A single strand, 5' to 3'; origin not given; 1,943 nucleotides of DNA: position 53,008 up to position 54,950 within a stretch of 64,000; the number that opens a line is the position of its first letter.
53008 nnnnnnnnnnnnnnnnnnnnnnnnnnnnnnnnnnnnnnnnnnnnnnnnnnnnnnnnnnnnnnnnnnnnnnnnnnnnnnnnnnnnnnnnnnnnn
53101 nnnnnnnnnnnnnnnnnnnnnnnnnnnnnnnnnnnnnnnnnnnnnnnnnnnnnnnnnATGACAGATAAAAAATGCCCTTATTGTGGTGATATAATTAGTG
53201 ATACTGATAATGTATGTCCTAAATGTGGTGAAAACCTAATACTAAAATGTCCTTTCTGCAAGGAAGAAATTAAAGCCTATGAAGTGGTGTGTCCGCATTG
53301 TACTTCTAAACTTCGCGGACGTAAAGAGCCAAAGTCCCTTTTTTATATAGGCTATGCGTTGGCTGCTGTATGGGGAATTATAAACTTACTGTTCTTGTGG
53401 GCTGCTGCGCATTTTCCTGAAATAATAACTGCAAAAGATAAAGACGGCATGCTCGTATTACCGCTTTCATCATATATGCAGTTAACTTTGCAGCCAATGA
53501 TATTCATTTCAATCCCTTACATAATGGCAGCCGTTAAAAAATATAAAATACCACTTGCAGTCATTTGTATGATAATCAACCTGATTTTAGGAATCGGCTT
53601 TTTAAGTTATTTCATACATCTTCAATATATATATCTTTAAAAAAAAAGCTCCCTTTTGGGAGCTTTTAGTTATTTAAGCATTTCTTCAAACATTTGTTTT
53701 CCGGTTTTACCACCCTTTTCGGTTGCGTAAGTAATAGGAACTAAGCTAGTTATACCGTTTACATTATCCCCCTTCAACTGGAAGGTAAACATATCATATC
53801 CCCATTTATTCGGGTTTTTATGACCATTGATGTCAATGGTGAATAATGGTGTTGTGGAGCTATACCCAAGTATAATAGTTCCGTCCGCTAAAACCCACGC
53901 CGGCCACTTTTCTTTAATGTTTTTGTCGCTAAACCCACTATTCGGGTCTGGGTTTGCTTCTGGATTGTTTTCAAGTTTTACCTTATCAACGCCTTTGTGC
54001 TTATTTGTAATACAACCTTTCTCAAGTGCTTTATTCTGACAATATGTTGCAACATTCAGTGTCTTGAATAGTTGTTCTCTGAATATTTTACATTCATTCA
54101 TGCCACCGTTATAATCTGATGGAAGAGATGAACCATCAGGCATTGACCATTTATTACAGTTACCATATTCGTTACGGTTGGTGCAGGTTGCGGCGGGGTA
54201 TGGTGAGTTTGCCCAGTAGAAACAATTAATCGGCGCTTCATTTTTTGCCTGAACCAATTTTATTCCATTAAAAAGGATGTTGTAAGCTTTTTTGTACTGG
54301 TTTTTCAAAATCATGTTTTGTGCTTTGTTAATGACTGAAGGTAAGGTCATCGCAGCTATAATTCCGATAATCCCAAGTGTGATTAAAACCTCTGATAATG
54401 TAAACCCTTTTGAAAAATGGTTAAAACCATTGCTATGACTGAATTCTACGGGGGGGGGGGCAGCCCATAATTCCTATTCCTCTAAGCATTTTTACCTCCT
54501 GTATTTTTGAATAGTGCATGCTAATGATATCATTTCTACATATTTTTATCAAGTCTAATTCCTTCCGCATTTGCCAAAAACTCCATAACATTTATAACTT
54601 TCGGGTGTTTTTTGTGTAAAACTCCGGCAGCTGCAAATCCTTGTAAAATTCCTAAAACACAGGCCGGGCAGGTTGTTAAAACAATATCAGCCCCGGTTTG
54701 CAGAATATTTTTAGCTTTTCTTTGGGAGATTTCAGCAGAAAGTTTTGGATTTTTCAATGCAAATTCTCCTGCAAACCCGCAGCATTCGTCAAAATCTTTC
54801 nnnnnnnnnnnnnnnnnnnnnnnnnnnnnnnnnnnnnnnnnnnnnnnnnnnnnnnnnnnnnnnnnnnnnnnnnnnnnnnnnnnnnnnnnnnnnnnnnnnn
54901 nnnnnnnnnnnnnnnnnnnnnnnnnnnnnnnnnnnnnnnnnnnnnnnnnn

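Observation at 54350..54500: Pilin-like gene 2: C11 in the leader (ON at C10 or C13); close paralogue of gene 1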

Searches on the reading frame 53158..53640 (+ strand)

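Call 52: search_protein_families(library=pfam, max_evalue=0.001, proteins=[window:53158-53640:+])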
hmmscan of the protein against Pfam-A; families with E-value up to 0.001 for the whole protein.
window:53158-53640:+ (160 aa): 8 families
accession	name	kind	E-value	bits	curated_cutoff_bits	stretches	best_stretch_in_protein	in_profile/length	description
PF13248.11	Zn_ribbon_3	-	9.4e-10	38.1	27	1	4-27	3-26/26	zinc-ribbon domain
PF12773.13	DZR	-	1.8e-08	34.8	27.3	1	6-48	1-44/45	Double zinc ribbon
PF13240.11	Zn_Ribbon_1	-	1.2e-07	31.8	25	1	5-25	1-21/23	zinc-ribbon domain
PF18912.6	DZR_2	-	5.2e-07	29.8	27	0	30-58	9-37/56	Double zinc ribbon domain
PF22747.2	Zn_ribbon_DUF2089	-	7.5e-06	26.4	27.6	1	31-55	1-25/32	DUF2089 zinc ribbon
PF10083.14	DUF2321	-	0.00016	21.8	24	0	15-40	24-49/157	Uncharacterized protein conserved in bacteria (DUF2321)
PF23146.2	Zf_IFT144_1st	-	0.00017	21.8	27.5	0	5-23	6-24/25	IFT144, first zinc finger domain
PF07754.17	HVO_2753_ZBP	-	0.00019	21.6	33.2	1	18-48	17-45/46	Small zinc finger protein HVO_2753-like, Zn-binding pocket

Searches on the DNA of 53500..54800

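Call 63: search_rna_families(source=window, start=53500, end=54800, threshold=evalue, max_evalue=1)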
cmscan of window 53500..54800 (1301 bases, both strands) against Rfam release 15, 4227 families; matches with E-value up to 1: 7.
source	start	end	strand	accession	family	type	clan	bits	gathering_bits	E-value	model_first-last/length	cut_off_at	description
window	53639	53709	-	RF01859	Phe_leader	Cis-reg; leader;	-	25.9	55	0.098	1-125/125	no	Phenylalanine leader peptide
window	53625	53680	-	RF02445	SpR14_sRNA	Gene; sRNA;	-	25.6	50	0.62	1-80/80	no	Streptococcus sRNA SpR14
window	53621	53699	+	RF01770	rimP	Cis-reg; leader;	-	23.6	47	0.37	1-102/102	no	Gammaprotebacteria rimP leader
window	53623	53673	+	RF01859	Phe_leader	Cis-reg; leader;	-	21.6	55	0.88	1-125/125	no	Phenylalanine leader peptide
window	53640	53718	-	RF00513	Trp_leader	Cis-reg; leader;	-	21.5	41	0.15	1-100/100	no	Tryptophan operon leader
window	53641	53689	-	RF02427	SpF10_sRNA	Gene; sRNA;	-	21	60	0.45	1-57/57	no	Streptococcus sRNA SpF10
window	53631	53768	-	RF02502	Atu_C8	Gene; sRNA;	-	19.5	50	0.72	1-122/122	no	Rhizobiales sRNA Atu_C8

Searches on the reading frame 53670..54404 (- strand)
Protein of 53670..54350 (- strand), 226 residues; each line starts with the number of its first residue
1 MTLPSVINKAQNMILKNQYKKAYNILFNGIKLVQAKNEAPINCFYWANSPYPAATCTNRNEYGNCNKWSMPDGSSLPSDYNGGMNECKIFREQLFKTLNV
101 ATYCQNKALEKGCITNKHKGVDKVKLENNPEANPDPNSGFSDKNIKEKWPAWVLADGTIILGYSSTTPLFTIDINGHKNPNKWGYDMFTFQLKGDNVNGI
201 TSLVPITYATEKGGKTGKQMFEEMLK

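Call 19: list_cluster_members(proteins=[P0002, P0001, window:53670-54350:-, window:13110-13748:+, window:58634-59332:+])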
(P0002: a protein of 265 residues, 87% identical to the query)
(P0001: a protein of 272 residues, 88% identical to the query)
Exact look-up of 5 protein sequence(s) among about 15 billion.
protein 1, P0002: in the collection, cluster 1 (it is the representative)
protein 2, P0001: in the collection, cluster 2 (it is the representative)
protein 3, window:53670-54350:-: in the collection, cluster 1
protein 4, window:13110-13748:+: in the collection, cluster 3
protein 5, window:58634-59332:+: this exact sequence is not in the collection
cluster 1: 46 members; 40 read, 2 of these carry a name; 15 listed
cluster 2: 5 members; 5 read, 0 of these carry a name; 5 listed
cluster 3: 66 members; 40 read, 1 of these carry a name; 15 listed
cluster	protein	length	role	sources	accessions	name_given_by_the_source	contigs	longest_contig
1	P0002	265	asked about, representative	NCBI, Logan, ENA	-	-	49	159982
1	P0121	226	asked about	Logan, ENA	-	-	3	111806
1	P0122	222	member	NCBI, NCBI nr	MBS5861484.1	hypothetical protein KID03_08670 [bacterium] | hypothetical protein [bacterium]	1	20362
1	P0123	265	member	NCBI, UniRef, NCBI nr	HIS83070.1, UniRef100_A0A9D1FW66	TPA: prepilin-type N-terminal cleavage/methylation domain-containing protein [Candidatus ... | Prepilin-type N-terminal cleavage/methylation domain-containing protein n=1 ... | prepilin-type N-terminal cleavage/methylation domain-containing protein [Candidatus ...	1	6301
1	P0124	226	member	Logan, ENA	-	-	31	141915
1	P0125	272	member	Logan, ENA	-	-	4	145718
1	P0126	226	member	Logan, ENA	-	-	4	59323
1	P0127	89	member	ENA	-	-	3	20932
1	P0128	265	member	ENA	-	-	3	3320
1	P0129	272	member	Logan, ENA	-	-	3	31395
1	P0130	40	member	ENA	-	-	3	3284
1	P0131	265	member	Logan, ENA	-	-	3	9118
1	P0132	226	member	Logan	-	-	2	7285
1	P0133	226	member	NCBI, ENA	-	-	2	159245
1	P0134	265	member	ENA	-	-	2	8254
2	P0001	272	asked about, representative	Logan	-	-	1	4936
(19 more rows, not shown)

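Call 21: find_encoding_contigs(protein=P0124, flank=1500, max_places=10)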
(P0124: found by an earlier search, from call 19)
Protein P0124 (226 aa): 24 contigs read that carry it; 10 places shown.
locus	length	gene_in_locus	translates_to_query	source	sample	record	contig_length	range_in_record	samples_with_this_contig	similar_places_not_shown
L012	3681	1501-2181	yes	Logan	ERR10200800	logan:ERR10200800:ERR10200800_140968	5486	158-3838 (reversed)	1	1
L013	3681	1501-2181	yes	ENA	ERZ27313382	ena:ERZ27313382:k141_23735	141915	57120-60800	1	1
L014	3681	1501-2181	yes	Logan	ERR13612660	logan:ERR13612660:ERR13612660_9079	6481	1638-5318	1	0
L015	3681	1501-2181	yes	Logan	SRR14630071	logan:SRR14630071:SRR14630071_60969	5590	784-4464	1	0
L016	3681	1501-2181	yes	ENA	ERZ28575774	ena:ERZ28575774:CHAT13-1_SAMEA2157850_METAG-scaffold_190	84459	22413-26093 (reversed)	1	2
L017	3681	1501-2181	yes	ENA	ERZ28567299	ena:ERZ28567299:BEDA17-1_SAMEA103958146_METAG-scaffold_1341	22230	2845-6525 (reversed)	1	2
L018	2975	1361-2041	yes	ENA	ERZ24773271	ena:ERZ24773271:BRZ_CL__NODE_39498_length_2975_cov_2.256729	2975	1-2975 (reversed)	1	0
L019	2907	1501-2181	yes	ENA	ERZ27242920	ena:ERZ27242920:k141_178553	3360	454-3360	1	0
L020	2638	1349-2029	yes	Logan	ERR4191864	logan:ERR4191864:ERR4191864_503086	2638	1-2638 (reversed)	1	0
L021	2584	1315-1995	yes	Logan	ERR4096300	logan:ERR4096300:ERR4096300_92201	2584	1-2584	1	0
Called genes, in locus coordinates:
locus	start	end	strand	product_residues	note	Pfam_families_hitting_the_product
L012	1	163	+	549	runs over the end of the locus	PF00920:ILVD_EDD_N, PF24877:ILV_EDD_C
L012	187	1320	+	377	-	PF00037:Fer4 (faint), PF13183:Fer4_8, PF12838:Fer4_7 (weak), PF13484:Fer4_16 (weak), PF13534:Fer4_17 (weak), PF02754:CCG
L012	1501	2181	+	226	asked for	-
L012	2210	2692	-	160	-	PF12773:DZR, PF13240:Zn_Ribbon_1 (weak), PF13248:Zn_ribbon_3, PF18912:DZR_2 (faint)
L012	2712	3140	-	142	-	PF05154:TM2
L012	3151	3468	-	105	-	PF05154:TM2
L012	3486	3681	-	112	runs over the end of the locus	PF10825:DUF2752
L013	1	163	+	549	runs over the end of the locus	PF00920:ILVD_EDD_N, PF24877:ILV_EDD_C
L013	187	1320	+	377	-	PF00037:Fer4 (faint), PF13183:Fer4_8, PF12838:Fer4_7 (weak), PF13534:Fer4_17 (weak), PF02754:CCG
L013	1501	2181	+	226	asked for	-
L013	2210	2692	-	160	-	PF13240:Zn_Ribbon_1 (weak), PF13248:Zn_ribbon_3, PF18912:DZR_2 (faint), PF12773:DZR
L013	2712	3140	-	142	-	PF05154:TM2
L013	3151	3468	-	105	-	PF05154:TM2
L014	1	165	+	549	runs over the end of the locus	PF00920:ILVD_EDD_N, PF24877:ILV_EDD_C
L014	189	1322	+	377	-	PF00037:Fer4 (faint), PF13183:Fer4_8, PF12838:Fer4_7 (weak), PF13534:Fer4_17 (weak), PF02754:CCG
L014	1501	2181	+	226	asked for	-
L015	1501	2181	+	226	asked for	-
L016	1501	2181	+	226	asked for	-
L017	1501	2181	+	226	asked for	-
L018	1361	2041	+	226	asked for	-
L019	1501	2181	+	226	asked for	-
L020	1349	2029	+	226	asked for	-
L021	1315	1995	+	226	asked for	-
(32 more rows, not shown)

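Call 22: find_encoding_contigs(protein=window:53670-54350:-, flank=10000, max_places=6)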
Protein window:53670-54350:- (226 aa): 6 contigs read that carry it; 3 places shown.
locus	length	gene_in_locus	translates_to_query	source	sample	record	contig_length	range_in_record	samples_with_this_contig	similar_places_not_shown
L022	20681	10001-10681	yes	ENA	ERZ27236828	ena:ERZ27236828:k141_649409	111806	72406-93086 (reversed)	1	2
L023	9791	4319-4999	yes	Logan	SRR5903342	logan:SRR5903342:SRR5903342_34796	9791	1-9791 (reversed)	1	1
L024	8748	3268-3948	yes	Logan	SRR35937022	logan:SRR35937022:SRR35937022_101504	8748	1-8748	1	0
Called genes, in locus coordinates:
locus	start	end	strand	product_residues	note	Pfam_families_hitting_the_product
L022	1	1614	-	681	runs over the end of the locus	-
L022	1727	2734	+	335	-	PF00294:PfkB, PF08543:Phos_pyr_kin (weak)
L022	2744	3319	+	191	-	PF14221:DUF4330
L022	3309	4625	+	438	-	PF04932:Wzy_C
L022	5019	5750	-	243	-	PF07963:N_methyl (weak), PF20318:DUF6613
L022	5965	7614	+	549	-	PF00920:ILVD_EDD_N, PF24877:ILV_EDD_C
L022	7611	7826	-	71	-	-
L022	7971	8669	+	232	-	PF20318:DUF6613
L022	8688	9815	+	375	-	PF13183:Fer4_8, PF12838:Fer4_7 (weak), PF13484:Fer4_16 (weak), PF13534:Fer4_17 (weak), PF02754:CCG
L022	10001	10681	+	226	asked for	-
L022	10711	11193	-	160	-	PF13240:Zn_Ribbon_1 (weak), PF13248:Zn_ribbon_3, PF18912:DZR_2 (faint), PF12773:DZR, PF22747:Zn_ribbon_DUF2089 (faint)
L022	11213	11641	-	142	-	PF05154:TM2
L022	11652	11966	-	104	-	PF05154:TM2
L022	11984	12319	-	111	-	PF10825:DUF2752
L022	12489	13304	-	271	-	PF03807:F420_oxidored, PF14748:P5CR_dimer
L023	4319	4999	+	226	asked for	-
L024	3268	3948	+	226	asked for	-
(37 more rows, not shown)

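Call 24: find_encoding_contigs(protein=P0125, flank=1500, max_places=6)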
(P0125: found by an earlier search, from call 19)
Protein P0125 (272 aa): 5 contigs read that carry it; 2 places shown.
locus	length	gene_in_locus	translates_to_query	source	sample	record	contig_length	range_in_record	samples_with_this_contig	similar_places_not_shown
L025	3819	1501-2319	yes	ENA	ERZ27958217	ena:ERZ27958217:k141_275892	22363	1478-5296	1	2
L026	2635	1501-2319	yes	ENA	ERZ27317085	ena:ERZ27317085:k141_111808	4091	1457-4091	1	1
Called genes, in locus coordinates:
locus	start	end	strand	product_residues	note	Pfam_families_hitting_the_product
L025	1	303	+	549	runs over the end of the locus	PF00920:ILVD_EDD_N, PF24877:ILV_EDD_C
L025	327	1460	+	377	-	PF00037:Fer4 (faint), PF13183:Fer4_8, PF12838:Fer4_7 (weak), PF13534:Fer4_17 (weak), PF02754:CCG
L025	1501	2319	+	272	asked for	-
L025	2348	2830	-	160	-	PF12773:DZR, PF13240:Zn_Ribbon_1 (weak), PF13248:Zn_ribbon_3, PF18912:DZR_2 (faint)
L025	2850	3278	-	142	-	PF05154:TM2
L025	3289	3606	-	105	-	PF05154:TM2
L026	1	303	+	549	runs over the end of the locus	PF00920:ILVD_EDD_N, PF24877:ILV_EDD_C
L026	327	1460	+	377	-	PF00037:Fer4 (faint), PF13183:Fer4_8, PF12838:Fer4_7 (weak), PF13484:Fer4_16 (weak), PF13534:Fer4_17 (weak), PF02754:CCG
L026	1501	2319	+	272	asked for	-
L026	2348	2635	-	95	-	?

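Call 25: find_encoding_contigs(protein=P0126, flank=1500, max_places=6)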
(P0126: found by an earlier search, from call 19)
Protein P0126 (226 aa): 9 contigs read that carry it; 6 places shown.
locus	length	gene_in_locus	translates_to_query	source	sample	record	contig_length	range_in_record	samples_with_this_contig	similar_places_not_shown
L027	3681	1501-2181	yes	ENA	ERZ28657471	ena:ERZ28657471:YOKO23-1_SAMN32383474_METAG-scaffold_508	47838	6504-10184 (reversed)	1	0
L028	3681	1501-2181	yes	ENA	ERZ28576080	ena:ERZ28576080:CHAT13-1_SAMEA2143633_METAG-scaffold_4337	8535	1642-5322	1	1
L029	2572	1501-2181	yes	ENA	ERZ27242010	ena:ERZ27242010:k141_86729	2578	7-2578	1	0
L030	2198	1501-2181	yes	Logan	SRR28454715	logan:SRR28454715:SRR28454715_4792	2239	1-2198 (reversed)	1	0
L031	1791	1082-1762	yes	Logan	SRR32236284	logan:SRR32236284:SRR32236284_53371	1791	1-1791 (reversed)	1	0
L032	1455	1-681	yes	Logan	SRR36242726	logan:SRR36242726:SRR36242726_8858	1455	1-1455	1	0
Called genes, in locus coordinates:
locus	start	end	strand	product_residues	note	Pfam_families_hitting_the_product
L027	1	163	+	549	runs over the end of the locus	PF00920:ILVD_EDD_N, PF24877:ILV_EDD_C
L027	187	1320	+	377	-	PF00037:Fer4 (faint), PF13183:Fer4_8, PF12838:Fer4_7 (weak), PF13484:Fer4_16 (weak), PF13534:Fer4_17 (weak), PF02754:CCG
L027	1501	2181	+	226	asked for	-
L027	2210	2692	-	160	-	PF12773:DZR, PF13240:Zn_Ribbon_1 (weak), PF13248:Zn_ribbon_3, PF18912:DZR_2 (faint)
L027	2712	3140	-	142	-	PF05154:TM2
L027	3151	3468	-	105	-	PF05154:TM2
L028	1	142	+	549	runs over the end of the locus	PF00920:ILVD_EDD_N, PF24877:ILV_EDD_C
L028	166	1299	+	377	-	PF00037:Fer4 (faint), PF13183:Fer4_8, PF12838:Fer4_7 (weak), PF13484:Fer4_16 (weak), PF13534:Fer4_17 (weak), PF02754:CCG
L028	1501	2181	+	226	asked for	-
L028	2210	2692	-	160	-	PF13240:Zn_Ribbon_1 (weak), PF13248:Zn_ribbon_3, PF18912:DZR_2 (faint), PF12773:DZR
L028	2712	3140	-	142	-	PF05154:TM2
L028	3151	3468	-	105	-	PF05154:TM2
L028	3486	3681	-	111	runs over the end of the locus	PF10825:DUF2752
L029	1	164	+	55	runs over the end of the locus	?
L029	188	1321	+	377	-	PF00037:Fer4 (faint), PF13183:Fer4_8, PF12838:Fer4_7 (weak), PF13484:Fer4_16 (weak), PF13534:Fer4_17 (weak), PF02754:CCG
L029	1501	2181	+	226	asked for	-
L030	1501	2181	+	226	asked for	-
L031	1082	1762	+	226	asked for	-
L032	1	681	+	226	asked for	?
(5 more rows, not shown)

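Call 30: find_related_loci(query=A1, collection=genome_contigs, flank=2500)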
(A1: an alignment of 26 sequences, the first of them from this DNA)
Query A1 (244 aa) in genome_contigs; peptide patterns used: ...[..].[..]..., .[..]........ (x = any residue, [..] = any of these).
600 stretches matched a pattern (row limit reached: there are more); 578 encode a relative of the query (tblastn E <= 1e-3); the best 80 are kept; 80 distinct loci.
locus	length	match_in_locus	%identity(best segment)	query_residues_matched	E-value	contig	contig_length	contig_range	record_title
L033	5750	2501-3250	52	1-244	7e-85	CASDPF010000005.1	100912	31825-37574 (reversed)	uncultured bacterium isolate T5_L3_314314_idba_bin.40 genome assembly, contig: T5_L3_314314_idba_bin.40.fa_scaffold_123,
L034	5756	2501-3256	51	1-244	3e-81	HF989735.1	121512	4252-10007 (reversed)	Brachyspira sp. CAG:484 genomic scaffold, scf240, whole genome shotgun sequence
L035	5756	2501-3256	48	1-244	2e-78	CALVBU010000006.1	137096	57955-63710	MAG: Candidatus Gastranaerophilales bacterium isolate BRZ_P__bin23 genome assembly, contig: BRZ_P__NODE_136_length_13709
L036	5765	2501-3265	48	1-244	6e-68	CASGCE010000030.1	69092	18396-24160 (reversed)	uncultured bacterium isolate SI.B5.metabat-bins.116 genome assembly, contig: SI.B5.metabat-bins.116.fa_k141_332829, whol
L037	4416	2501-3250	43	1-242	1e-60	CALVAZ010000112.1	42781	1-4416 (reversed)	MAG: Candidatus Gastranaerophilales bacterium isolate E08__bin114 genome assembly, contig: E08__k127_3303295, whole geno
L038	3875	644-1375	41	1-242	7e-59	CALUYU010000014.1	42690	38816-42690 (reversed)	MAG: Candidatus Gastranaerophilales bacterium isolate BRZ_EE__bin31 genome assembly, contig: BRZ_EE__NODE_1485_length_42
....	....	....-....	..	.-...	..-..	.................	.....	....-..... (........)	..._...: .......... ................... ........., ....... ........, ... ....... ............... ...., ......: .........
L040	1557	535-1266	39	1-242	1e-53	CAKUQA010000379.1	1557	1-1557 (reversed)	MAG: uncultured Candidatus Melainabacteria bacterium isolate REFINED_METABAT215_TOP10_CONTIGS_1500_ASSEMBLY_K77_MERGED__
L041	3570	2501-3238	41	1-242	5e-49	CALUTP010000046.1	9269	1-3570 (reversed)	MAG: Candidatus Gastranaerophilales bacterium isolate E02__bin124 genome assembly, contig: E02__k127_750262, whole genom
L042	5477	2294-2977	40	1-242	2e-47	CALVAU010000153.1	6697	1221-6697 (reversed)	MAG: Candidatus Gastranaerophilales bacterium isolate E22__bin127 genome assembly, contig: E22__k127_360639, whole genom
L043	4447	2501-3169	39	1-244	2e-46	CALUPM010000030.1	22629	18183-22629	MAG: Candidatus Gastranaerophilales bacterium isolate BRZ_KP__bin60 genome assembly, contig: BRZ_KP__NODE_3498_length_22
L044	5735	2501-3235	38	1-242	8e-44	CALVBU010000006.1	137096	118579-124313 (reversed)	MAG: Candidatus Gastranaerophilales bacterium isolate BRZ_P__bin23 genome assembly, contig: BRZ_P__NODE_136_length_13709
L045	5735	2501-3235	37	1-238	4e-43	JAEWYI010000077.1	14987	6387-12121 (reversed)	MAG: Cyanobacteria bacterium OH_SFB_17 k127_532626, whole genome shotgun sequence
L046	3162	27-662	36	1-239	1e-38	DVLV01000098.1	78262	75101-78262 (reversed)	MAG TPA_asm: Candidatus Stercorousia faecigallinarum isolate CHK154-323 CHK154__C249066_L78262_ERR2241939, whole genome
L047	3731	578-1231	38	1-241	3e-36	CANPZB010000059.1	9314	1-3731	MAG: Candidatus Gastranaerophilales bacterium isolate Lapin-002__bin79 genome assembly, contig: Lapin-002__NODE_9831_len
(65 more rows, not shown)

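Call 53: predict_structure(alignment_id=A1)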
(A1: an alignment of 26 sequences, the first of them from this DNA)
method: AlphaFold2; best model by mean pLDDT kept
length: 244 residues; sequences in the alignment: 26
mean_pLDDT: 90.7   pTM: 0.83
mean pLDDT of the five models: 90.7, 90.4, 89.2, 89.0, 88.0
residues with pLDDT >= 90: 198; 70-90: 25; 50-70: 18; < 50: 3
segments of 3 or more residues with pLDDT < 50: none
pLDDT, mean of each block of 10 residues (from residue 1): 54 61 77 92 96 93 96 95 94 95 95 95 97 96 95 93 96 96 91 91 96 96 94 94 90
secondary structure, 60 per line:
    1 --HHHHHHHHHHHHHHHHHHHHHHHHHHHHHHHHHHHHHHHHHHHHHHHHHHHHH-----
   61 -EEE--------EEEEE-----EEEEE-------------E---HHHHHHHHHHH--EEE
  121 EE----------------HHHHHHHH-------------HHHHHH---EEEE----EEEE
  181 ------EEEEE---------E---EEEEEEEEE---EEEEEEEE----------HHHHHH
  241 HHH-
elements in order: H3-55 E62-64 E73-77 E83-87 H105-115 E118-122 H139-146 H160-165 E169-172 E177-180 E187-191 E205-213 E217-224 H235-243

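Call 56: fold_search(model_id=the predicted structure, library=pdb)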
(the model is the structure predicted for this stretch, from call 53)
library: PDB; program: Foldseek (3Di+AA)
matches with E <= 10: 183; with E <= 0.001: 0
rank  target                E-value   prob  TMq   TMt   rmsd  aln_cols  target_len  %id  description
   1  4u1e_I                9.0e-01  0.11  0.17  0.14   5.4        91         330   18  Crystal structure of the eIF3b-CTD/eIF3i/eIF3g-NTD translation initiation complex (released 2014-09-10)
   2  7q9m_B                1.9e+00  0.01  0.07  0.02  13.4       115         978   12  Beta-53 fab in complex with SARS-CoV-2 beta-Spike glycoprotein (released 2021-12-15)
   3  8f5o_C                2.0e+00  0.02  0.08  0.03   9.6        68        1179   10  Structure of Leishmania tarentolae IFT-A (state 1) (released 2022-12-21)
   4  5xzv_A                2.1e+00  0.02  0.10  0.07  12.1        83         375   18  Crystal structure of Rad53 1-466 in complex with AMP-PNP (released 2017-10-11)
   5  8pra_A                2.4e+00  0.01  0.09  0.13  11.8        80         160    8  The structure of v13Bagel4 (released 2024-07-24)
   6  3h4l_A                2.4e+00  0.01  0.06  0.05  12.0        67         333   12  Crystal Structure of N terminal domain of a DNA repair protein (released 2010-03-02)
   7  6tjf_A                2.7e+00  0.02  0.09  0.09  12.0        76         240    9  Crystal structure of the computationally designed Cake6 protein (released 2020-05-06)
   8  5zz3                  2.7e+00  0.01  0.08  0.10  12.4        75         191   12  Crystal structure of intracellular B30.2 domain of BTN3A3 (released 2019-04-03)
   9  9lu1_E                2.9e+00  0.01  0.10  0.07   8.5        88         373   11  protein structure of DDB1-DDA1-DET1-Ube2e2 bound to COP1 dimer (released 2026-01-28)
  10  5m89_A                3.1e+00  0.02  0.10  0.08   9.2        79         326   11  Spliceosome component (released 2018-03-14)
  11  8r50_A                3.3e+00  0.03  0.14  0.02   6.3        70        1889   18  Mouse teneurin-3 compact dimer - A1B1 isoform (released 2024-05-08)
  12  8pz2_B                3.3e+00  0.01  0.10  0.07   7.8        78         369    9  Wait Complex: Lateral open BAM bound Extended SurA (released 2024-09-25)
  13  9io5_C                3.3e+00  0.01  0.08  0.04  11.8        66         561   15  Cryo-EM structure of G1-ATPase dimer from Mycoplasma mobile gliding machinery (released 2025-03-12)
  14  7t6u_B                3.5e+00  0.02  0.12  0.10   8.1        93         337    9  Structure of the human FPR2-Gi complex with CGEN-855A (released 2022-03-30)
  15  7mqa_LT               3.5e+00  0.01  0.10  0.04   9.5        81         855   14  Cryo-EM structure of the human SSU processome, state post-A1 (released 2021-09-22)
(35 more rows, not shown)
